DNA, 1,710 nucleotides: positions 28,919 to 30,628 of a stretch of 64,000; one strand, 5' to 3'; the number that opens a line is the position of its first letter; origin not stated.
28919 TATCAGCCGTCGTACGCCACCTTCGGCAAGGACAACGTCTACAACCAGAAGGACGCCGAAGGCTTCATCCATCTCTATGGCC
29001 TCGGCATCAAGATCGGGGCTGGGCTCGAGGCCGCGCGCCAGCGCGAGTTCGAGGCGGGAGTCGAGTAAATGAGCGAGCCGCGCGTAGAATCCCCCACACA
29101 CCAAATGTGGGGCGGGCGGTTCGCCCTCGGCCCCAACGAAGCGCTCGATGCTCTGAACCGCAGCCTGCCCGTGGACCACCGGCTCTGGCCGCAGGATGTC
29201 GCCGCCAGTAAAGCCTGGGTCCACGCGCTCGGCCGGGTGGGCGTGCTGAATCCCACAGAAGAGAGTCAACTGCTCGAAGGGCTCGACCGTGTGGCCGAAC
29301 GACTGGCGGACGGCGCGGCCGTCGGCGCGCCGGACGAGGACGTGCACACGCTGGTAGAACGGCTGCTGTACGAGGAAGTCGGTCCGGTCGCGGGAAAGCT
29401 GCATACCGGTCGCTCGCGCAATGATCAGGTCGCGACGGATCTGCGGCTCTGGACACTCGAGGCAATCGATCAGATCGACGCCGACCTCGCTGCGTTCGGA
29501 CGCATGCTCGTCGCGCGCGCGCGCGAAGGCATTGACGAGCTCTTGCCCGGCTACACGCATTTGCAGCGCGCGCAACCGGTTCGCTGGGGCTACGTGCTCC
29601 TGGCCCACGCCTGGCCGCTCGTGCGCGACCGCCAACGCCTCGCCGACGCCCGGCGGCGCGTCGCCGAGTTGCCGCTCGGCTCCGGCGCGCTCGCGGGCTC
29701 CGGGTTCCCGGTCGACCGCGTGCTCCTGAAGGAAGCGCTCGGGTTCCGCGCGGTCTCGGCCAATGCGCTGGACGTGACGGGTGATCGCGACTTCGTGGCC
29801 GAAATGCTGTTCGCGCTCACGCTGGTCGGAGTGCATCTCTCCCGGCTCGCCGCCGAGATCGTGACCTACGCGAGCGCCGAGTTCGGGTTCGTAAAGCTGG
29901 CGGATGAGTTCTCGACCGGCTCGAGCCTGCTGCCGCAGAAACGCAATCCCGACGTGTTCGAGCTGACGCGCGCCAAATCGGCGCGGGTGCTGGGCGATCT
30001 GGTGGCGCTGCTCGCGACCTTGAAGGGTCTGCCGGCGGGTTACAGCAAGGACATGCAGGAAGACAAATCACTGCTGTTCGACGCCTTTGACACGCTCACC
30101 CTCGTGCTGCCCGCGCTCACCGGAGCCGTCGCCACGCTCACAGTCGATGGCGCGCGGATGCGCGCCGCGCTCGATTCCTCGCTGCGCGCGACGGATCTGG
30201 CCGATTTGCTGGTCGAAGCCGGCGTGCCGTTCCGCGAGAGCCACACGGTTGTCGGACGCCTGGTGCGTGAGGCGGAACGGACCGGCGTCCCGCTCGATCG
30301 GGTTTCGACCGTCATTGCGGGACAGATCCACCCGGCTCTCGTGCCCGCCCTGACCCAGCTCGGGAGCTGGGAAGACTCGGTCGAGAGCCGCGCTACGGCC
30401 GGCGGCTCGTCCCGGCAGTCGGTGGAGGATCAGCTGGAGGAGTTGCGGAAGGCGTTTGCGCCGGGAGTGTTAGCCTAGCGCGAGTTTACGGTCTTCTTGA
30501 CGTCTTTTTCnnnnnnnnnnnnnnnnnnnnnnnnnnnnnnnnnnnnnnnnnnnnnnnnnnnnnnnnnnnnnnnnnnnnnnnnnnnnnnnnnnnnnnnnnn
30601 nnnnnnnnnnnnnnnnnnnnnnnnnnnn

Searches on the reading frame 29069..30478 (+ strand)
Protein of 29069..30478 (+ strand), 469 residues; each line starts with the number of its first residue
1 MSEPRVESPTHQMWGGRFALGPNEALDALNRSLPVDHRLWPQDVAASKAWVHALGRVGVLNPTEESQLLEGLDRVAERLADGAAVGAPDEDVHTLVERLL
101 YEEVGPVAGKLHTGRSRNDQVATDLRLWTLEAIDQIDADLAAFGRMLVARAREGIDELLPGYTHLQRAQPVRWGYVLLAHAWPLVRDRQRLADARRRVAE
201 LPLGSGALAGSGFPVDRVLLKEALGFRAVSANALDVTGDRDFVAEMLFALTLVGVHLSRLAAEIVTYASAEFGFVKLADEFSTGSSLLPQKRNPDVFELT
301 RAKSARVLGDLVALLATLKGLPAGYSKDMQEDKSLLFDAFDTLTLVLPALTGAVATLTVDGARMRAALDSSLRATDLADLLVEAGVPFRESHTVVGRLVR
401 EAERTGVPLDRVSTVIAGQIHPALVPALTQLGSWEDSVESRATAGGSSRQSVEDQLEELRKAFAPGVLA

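Call 13: search_protein_families(library=pfam, proteins=[window:29069-30478:+], max_evalue=0.001)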
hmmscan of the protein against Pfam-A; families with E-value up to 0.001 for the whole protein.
window:29069-30478:+ (469 aa): 2 families
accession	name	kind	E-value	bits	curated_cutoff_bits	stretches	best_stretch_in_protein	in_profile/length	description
PF00206.25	Lyase_1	-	1.9e-68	231.6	27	1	25-309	10-312/312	Lyase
PF14698.11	ASL_C2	-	8.1e-16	58.7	27.3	1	373-438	3-68/69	Argininosuccinate lyase C-terminal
